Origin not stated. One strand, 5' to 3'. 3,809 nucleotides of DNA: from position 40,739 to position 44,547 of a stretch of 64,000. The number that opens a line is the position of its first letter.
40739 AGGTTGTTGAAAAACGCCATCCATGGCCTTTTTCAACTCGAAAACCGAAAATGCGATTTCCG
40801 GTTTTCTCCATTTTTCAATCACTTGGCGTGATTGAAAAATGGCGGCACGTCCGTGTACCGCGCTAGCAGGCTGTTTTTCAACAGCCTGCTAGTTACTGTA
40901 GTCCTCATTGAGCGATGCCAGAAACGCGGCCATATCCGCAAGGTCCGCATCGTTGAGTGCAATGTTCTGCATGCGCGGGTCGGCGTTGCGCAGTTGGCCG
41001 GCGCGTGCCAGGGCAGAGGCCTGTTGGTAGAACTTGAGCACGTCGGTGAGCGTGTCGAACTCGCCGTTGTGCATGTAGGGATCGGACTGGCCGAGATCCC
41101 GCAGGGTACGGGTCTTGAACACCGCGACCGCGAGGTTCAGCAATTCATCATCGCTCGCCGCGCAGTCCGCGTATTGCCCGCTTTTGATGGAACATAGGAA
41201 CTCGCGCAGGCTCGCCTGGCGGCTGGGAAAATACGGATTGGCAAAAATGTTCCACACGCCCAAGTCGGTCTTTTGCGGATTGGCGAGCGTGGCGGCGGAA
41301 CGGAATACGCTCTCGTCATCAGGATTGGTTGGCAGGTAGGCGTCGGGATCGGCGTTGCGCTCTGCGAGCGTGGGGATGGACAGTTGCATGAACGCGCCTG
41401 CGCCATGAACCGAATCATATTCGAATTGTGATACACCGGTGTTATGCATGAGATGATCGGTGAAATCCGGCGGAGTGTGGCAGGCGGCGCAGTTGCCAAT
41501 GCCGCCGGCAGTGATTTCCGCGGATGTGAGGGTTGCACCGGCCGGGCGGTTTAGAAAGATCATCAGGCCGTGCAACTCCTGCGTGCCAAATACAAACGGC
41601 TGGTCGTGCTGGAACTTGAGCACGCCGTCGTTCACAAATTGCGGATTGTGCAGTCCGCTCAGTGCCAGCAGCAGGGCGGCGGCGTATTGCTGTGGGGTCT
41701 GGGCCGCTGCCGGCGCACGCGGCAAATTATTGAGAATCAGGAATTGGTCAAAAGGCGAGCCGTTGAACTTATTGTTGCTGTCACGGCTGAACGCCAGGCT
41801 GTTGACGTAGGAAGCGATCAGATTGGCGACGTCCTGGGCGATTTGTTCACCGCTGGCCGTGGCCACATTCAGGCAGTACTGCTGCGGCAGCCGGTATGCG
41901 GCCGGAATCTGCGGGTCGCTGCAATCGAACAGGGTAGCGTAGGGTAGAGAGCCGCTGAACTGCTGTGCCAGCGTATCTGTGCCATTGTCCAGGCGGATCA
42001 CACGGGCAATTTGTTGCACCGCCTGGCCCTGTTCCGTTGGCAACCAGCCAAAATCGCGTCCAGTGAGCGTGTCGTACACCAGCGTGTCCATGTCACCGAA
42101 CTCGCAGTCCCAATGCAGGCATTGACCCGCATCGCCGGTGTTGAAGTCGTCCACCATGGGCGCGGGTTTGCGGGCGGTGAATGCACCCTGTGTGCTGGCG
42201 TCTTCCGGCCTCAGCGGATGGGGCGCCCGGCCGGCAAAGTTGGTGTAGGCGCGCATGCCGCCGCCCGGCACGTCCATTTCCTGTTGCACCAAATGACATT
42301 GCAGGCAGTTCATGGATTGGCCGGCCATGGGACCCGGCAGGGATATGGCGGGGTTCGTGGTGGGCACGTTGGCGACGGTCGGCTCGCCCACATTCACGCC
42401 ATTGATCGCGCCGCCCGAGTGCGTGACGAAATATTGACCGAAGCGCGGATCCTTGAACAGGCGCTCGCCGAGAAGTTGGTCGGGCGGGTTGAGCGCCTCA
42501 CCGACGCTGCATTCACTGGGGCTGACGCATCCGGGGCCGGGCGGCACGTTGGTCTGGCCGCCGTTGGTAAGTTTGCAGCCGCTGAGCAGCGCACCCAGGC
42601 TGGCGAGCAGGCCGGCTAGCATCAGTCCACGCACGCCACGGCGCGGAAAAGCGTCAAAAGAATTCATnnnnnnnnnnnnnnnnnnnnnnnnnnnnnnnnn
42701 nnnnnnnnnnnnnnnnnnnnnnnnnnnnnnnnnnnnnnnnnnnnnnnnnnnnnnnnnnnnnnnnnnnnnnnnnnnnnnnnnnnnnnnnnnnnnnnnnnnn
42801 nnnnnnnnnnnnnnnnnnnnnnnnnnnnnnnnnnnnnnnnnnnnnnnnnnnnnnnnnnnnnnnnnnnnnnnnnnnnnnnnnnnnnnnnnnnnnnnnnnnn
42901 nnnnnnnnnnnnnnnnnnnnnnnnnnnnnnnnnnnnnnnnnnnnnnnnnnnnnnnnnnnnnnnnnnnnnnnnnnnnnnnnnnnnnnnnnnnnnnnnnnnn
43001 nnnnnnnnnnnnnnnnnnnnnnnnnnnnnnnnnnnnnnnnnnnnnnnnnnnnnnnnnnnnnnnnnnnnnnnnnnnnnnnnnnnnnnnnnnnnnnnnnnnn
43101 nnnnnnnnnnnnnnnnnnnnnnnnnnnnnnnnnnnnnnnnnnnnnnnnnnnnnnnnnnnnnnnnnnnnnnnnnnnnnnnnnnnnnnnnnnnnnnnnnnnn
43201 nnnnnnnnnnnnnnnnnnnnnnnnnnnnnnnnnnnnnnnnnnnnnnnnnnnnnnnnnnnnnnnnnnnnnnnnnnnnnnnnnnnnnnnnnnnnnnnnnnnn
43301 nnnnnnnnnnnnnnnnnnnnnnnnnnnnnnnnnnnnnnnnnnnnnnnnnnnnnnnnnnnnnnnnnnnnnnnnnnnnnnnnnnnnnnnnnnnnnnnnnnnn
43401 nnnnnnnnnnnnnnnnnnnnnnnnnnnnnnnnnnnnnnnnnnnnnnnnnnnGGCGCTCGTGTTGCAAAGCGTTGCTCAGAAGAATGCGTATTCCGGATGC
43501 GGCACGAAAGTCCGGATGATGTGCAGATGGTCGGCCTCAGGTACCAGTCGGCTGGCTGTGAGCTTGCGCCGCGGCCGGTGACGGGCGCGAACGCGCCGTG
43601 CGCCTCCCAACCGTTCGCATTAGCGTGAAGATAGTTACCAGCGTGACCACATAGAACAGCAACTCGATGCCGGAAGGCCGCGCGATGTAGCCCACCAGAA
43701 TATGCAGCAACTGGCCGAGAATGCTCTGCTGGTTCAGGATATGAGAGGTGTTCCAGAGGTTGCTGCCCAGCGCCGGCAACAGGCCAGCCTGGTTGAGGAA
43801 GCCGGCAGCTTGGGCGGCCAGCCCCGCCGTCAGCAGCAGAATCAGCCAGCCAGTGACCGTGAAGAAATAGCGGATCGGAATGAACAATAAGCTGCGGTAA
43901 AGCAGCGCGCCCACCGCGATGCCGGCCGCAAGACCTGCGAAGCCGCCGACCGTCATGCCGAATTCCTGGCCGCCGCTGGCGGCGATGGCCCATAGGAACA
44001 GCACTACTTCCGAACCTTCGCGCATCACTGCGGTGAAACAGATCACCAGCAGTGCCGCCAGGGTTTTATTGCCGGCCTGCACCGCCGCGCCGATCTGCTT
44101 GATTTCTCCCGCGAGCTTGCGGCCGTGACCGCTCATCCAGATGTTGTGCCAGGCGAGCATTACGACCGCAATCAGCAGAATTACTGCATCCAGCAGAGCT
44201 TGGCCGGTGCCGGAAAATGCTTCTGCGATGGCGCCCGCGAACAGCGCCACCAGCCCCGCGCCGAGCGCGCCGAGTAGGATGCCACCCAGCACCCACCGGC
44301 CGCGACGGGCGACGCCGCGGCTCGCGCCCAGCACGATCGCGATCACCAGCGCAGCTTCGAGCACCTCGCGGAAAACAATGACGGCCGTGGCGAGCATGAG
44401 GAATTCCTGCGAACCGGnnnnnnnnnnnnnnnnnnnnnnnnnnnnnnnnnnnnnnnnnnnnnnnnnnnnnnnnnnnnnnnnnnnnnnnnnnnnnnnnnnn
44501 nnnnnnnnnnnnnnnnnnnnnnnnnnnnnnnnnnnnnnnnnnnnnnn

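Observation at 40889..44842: Non-canonical FTR1 iron-uptake operon: cupredoxin - FTR1 permease - OM beta-barrel - di-heme cytochrome c peroxidase, divergent from bfd-bfr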

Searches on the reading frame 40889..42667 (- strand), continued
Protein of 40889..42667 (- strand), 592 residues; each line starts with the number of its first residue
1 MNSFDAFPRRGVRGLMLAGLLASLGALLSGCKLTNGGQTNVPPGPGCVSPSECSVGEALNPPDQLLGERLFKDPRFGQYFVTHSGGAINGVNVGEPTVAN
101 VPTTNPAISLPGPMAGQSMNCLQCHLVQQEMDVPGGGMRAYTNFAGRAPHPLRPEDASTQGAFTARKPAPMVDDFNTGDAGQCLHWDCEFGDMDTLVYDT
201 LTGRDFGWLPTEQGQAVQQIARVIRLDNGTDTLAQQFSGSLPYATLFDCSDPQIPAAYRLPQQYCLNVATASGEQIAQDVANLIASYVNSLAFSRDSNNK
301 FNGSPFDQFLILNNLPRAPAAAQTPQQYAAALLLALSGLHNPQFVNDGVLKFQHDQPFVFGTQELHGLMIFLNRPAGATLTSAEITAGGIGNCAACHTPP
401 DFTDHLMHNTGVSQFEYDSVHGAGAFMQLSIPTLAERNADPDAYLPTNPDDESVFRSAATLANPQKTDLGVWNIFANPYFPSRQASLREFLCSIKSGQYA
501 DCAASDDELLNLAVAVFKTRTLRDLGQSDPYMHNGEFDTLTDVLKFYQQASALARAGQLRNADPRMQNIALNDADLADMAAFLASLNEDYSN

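Call 50: fold_search(model_id=the predicted structure, library=pdb)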
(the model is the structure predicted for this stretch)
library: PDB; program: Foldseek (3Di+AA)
matches with E <= 10: 94; with E <= 0.001: 46
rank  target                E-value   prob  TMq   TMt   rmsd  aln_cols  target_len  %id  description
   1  3svw_B                9.0e-07  1.00  0.41  0.65   6.7       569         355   14  Crystal Structure of the P107V-MauG/pre-Methylamine Dehydrogenase Complex (released 2012-05-02)
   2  4l1q_A                1.0e-06  1.00  0.39  0.63   7.2       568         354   13  Crystal Structure of the E113Q-MauG/pre-Methylamine Dehydrogenase Complex (released 2013-09-04)
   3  3sle_B                1.1e-06  1.00  0.39  0.62   7.1       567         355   14  Crystal Structure of the P107C-MauG/pre-Methylamine Dehydrogenase Complex (released 2012-05-02)
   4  6v59_A                1.2e-06  1.00  0.38  0.53   8.4       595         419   15  Crystal structure of the diheme peroxidase BthA Y463M variant from Burkholderia thailandensis E264 (released 2020-07-08)
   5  4y5r_B                1.2e-06  1.00  0.39  0.61   7.3       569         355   14  Crystal Structure of a T67A MauG/pre-Methylamine Dehydrogenase Complex (released 2015-06-17)
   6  4l1q_B                1.5e-06  1.00  0.38  0.60   7.8       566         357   13  Crystal Structure of the E113Q-MauG/pre-Methylamine Dehydrogenase Complex (released 2013-09-04)
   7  3sle_A                1.8e-06  1.00  0.40  0.63   7.2       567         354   14  Crystal Structure of the P107C-MauG/pre-Methylamine Dehydrogenase Complex (released 2012-05-02)
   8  4fa5_B                2.0e-06  1.00  0.40  0.64   7.0       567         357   13  Crystal Structure of WT MauG in Complex with Pre-Methylamine Dehydrogenase Aged 20 Days (released 2013-03-06)
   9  3rlm_A                2.1e-06  1.00  0.39  0.61   7.9       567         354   13  Structure of the W199F MauG/pre-Methylamine Dehydrogenase complex after treatment with hydrogen peroxide (released 2011-10-05)
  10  3orv_B                2.8e-06  1.00  0.40  0.63   7.0       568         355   13  Crystal Structure of the Y294H-MauG/pre-Methylamine Dehydrogenase Complex (released 2010-11-10)
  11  4y5r_A                2.8e-06  1.00  0.39  0.61   7.3       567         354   14  Crystal Structure of a T67A MauG/pre-Methylamine Dehydrogenase Complex (released 2015-06-17)
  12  4o1q_A                3.2e-06  1.00  0.41  0.65   6.9       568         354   14  Crystal Structure of the Q103N-MauG/pre-Methylamine Dehydrogenase Complex (released 2014-04-30)
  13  3rn1_B                3.4e-06  1.00  0.39  0.62   7.1       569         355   13  Crystal Structure of the W199E-MauG/pre-Methylamine Dehydrogenase Complex (released 2012-04-25)
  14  6nx0                  3.4e-06  1.00  0.36  0.51   9.4       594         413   16  Crystal structure of the diheme peroxidase BthA from Burkholderia thailandensis E264 (released 2019-03-20)
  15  3rn0_A                3.6e-06  1.00  0.41  0.66   6.9       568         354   14  Crystal Structure of the W199K-MauG/pre-Methylamine Dehydrogenase Complex (released 2011-10-05)
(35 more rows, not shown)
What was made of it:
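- On bCCP_MauG di-haem superfamily: Foldseek matches MauG, BthA, MbnH and bCCPs at E of 1e-6 to 1e-4, with TM-score normalised to the target of about 0.6-0.65 (call 50).
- It has the CCP-superfamily fold (call 50).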

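Call 79: search_protein_families(library=pfam, proteins=[L021:1209-3830:+, L021:3840-4418:+, L021:4085-5461:+, L021:5389-5973:+, L021:6061-7938:+, L021:7941-9605:+, L021:9762-10364:+, L021:10374-10826:+], max_evalue=0.001)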
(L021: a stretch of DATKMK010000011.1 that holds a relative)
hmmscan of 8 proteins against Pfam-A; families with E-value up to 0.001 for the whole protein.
L021:1209-3830:+ (873 aa): 3 families
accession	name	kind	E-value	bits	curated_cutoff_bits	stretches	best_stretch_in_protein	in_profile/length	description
PF13442.11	Cytochrome_CBB3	-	6.6e-27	94.1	27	2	238-320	2-68/68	Cytochrome C oxidase, cbb3-type, subunit III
PF03239.20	FTR1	-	4.6e-25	88.9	25.3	1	548-753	3-212/284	Iron permease FTR1 family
PF00034.26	Cytochrom_C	-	6.3e-23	82.4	21.3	2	240-323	2-89/90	Cytochrome c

L021:3840-4418:+ (192 aa): 1 family
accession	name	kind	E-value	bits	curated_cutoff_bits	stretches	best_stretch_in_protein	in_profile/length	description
PF04205.19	FMN_bind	-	3.8e-10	40.7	22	1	99-177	1-76/77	FMN-binding domain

L021:4085-5461:+ (458 aa): 1 family
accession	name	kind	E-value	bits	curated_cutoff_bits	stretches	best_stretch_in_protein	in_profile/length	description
PF02424.20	ApbE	-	1.6e-50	172.6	25.6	1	150-405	1-249/266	ApbE family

L021:5389-5973:+ (194 aa): 0 families

L021:6061-7938:+ (625 aa): 0 families

L021:7941-9605:+ (554 aa): 1 family
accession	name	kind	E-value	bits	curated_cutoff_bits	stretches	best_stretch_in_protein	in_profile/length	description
PF03150.19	CCP_MauG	-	7.1e-06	27.2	25.6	0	91-280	21-146/149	Di-haem cytochrome c peroxidase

L021:9762-10364:+ (200 aa): 2 families
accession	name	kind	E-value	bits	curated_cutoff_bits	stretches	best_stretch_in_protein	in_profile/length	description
PF00210.30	Ferritin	-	3.1e-38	131.4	24.5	1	52-187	1-141/142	Ferritin-like domain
PF02915.23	Rubrerythrin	-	2.4e-05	25.2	22.8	1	53-179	1-134/137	Rubrerythrin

L021:10374-10826:+ (150 aa): 0 families

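Call 84: search_protein_families(library=pfam, proteins=[L009:1189-2196:+], max_evalue=0.001)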
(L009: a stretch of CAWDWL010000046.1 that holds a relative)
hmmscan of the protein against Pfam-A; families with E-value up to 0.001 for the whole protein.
L009:1189-2196:+ (335 aa): 0 families

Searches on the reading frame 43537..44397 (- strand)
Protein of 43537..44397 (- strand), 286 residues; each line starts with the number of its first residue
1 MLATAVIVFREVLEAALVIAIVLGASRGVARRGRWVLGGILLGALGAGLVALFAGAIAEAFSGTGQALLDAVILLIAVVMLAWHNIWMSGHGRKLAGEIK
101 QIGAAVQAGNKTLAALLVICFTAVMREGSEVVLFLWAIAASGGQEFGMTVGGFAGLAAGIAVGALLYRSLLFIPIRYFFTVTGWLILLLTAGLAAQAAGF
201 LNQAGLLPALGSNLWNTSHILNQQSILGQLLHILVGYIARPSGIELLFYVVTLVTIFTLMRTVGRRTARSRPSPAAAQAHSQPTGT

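Call 3: search_protein_families(library=pfam, proteins=[window:43537-44397:-], max_evalue=0.01)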
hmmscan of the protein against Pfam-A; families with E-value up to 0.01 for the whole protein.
window:43537-44397:- (286 aa): 1 family
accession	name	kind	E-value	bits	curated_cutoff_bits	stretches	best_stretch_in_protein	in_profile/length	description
PF03239.20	FTR1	-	1.4e-32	113.5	25.3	1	1-259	1-269/284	Iron permease FTR1 family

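Call 4: search_protein_families(library=ncbifam, proteins=[window:43537-44397:-], max_evalue=0.01)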
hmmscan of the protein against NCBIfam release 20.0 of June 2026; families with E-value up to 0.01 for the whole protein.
window:43537-44397:- (286 aa): 2 families
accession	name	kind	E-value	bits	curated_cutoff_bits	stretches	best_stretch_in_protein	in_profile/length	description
NF041756.1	EfeU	equivalog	4.7e-42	144.4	255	1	6-259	2-255/257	iron uptake transporter permease EfeU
TIGR00145.1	TIGR00145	subfamily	1.9e-37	129.4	303.8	1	1-268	4-273/282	EfeU/Ftr1 family ferrous iron transporter subunit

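Call 35: find_homologous_proteins(query=window:43537-44397:-)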
Query window:43537-44397:- (286 aa): 5730 proteins with E <= 0.001 among 8000 candidates; the best 120 are listed.
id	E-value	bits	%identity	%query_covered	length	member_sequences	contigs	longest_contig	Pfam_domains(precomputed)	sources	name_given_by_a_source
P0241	7.2e-170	582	100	100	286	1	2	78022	PF03239.21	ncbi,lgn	ncbi:MAG: FTR1 family protein [Gammaproteobacteria bacterium]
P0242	4.0e-147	507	83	97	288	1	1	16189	PF03239.21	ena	-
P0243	5.3e-144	497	89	100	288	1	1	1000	PF03239.21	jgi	jgi:high-affinity iron transporter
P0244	1.1e-142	492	84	100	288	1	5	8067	PF03239.21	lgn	-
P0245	2.2e-142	491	86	100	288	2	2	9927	PF03239.21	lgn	-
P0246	1.1e-141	489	84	99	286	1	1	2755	PF03239.21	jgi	jgi:high-affinity iron transporter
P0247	1.1e-141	489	85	100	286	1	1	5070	PF03239.21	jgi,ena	-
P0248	1.2e-141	489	85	99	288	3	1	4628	PF03239.21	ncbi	ncbi:MAG: FTR1 family iron permease [Gammaproteobacteria bacterium]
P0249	2.6e-141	488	83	100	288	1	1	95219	PF03239.21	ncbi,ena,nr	ncbi:MAG TPA: FTR1 family protein [Gammaproteobacteria bacterium]|nr:FTR1 family protein [Gammaprote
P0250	3.4e-141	488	83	100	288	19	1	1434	PF03239.21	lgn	-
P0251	4.3e-141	487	86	95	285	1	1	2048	PF03239.21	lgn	-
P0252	6.0e-141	487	84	100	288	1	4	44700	PF03239.21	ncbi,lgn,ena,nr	ncbi:MAG: FTR1 family protein [Gammaproteobacteria bacterium]|nr:FTR1 family protein [Gammaproteobac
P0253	2.6e-140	485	83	99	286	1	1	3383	PF03239.21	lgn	-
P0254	2.8e-140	485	84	99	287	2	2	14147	PF03239.21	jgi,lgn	-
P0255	4.0e-139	481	83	100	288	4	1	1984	PF03239.21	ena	-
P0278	4.6e-133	461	80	100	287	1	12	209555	PF03239.21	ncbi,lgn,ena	-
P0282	1.8e-132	459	83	95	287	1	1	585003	PF03239.21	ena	-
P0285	4.2e-131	454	79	100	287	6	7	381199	PF03239.21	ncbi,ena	-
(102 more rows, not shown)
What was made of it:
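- Checked: FTR1 43537-44397(-), 286 aa, identical in length to the public model P0241 (call 35).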

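Call 36: find_encoding_contigs(protein=P0282, flank=6000, max_places=2)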
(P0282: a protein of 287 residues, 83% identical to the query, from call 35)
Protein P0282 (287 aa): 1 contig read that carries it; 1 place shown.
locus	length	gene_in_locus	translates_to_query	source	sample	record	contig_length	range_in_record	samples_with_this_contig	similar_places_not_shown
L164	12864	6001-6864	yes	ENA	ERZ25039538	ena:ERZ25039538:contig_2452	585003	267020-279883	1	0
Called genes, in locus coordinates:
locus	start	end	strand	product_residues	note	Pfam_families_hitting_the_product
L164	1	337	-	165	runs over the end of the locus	PF00579:tRNA-synt_1b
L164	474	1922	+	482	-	PF04225:LysM_OapA (weak), PF22310:NMB0315_dom_I (weak), PF19425:Csd3_N2, PF01551:Peptidase_M23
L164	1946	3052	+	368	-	PF03702:AnmK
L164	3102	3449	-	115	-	PF01521:Fe-S_biosyn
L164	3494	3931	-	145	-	PF04519:Bactofilin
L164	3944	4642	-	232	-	PF20567:DUF6776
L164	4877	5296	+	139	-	PF03653:UPF0093, PF05425:CopD (weak)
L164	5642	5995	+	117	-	PF13473:Cupredoxin_1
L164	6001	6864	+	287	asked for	PF03239:FTR1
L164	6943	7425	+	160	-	-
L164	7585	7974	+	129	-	-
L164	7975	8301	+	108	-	PF00583:Acetyltransf_1, PF13508:Acetyltransf_7, PF08445:FR47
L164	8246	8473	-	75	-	-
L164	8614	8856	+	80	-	-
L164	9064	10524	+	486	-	PF01032:FecCD, PF00005:ABC_tran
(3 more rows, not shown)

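Call 37: find_encoding_contigs(protein=P0278, flank=6000, max_places=2)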
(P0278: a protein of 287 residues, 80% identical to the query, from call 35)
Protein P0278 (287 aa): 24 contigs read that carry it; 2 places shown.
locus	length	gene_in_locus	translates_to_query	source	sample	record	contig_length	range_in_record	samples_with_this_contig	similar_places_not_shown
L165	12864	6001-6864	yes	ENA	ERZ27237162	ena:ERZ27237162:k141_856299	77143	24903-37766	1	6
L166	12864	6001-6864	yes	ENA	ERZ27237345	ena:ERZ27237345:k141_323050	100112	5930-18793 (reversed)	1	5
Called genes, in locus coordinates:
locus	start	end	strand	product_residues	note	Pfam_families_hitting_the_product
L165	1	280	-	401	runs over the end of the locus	PF00579:tRNA-synt_1b, PF22421:SYY_C-terminal (faint), PF13275:S4_2 (weak)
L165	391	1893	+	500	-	PF04225:LysM_OapA (weak), PF22310:NMB0315_dom_I (faint), PF19425:Csd3_N2, PF01551:Peptidase_M23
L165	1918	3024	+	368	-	PF03702:AnmK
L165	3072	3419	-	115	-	PF01521:Fe-S_biosyn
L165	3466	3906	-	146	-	PF04519:Bactofilin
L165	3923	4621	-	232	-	PF20567:DUF6776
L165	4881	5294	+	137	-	PF03653:UPF0093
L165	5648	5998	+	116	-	PF13473:Cupredoxin_1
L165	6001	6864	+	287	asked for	PF03239:FTR1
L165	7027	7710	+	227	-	-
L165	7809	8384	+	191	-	PF00583:Acetyltransf_1, PF13673:Acetyltransf_10 (weak), PF13508:Acetyltransf_7, PF08445:FR47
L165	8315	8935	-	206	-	PF00293:NUDIX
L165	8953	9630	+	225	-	PF00702:Hydrolase (weak), PF12710:HAD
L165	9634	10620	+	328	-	PF01032:FecCD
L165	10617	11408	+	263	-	PF00005:ABC_tran, PF13304:AAA_21 (faint)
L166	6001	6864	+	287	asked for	PF03239:FTR1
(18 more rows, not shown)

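Call 38: find_encoding_contigs(protein=P0285, flank=6000, max_places=2)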
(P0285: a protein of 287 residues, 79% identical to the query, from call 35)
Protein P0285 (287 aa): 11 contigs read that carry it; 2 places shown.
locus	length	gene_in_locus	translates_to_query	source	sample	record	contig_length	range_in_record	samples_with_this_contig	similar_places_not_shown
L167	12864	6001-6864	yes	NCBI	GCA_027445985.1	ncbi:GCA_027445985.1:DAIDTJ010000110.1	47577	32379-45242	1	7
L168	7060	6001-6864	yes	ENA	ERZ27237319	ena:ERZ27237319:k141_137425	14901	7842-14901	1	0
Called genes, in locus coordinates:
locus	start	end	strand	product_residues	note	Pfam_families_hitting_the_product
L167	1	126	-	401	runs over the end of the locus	PF00579:tRNA-synt_1b, PF22421:SYY_C-terminal (weak), PF01479:S4 (weak), PF13275:S4_2 (faint)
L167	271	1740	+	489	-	PF04225:LysM_OapA (weak), PF22310:NMB0315_dom_I (faint), PF19425:Csd3_N2, PF01551:Peptidase_M23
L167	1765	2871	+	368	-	PF03702:AnmK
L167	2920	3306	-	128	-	PF01521:Fe-S_biosyn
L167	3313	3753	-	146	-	PF04519:Bactofilin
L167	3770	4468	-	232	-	PF20567:DUF6776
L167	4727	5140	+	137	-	PF03653:UPF0093, PF05425:CopD (weak)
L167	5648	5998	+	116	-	PF13473:Cupredoxin_1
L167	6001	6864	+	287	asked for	PF03239:FTR1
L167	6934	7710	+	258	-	-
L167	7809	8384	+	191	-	PF00583:Acetyltransf_1, PF13508:Acetyltransf_7, PF08445:FR47 (weak)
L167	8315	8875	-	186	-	PF00293:NUDIX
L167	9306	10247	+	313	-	PF01032:FecCD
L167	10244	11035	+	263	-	PF00005:ABC_tran, PF13304:AAA_21 (faint)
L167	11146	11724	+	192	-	-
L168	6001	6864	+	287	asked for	PF03239:FTR1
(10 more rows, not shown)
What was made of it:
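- The di-haem gene and bfd-bfr are insertions relative to syntenic relatives (calls 36-38).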
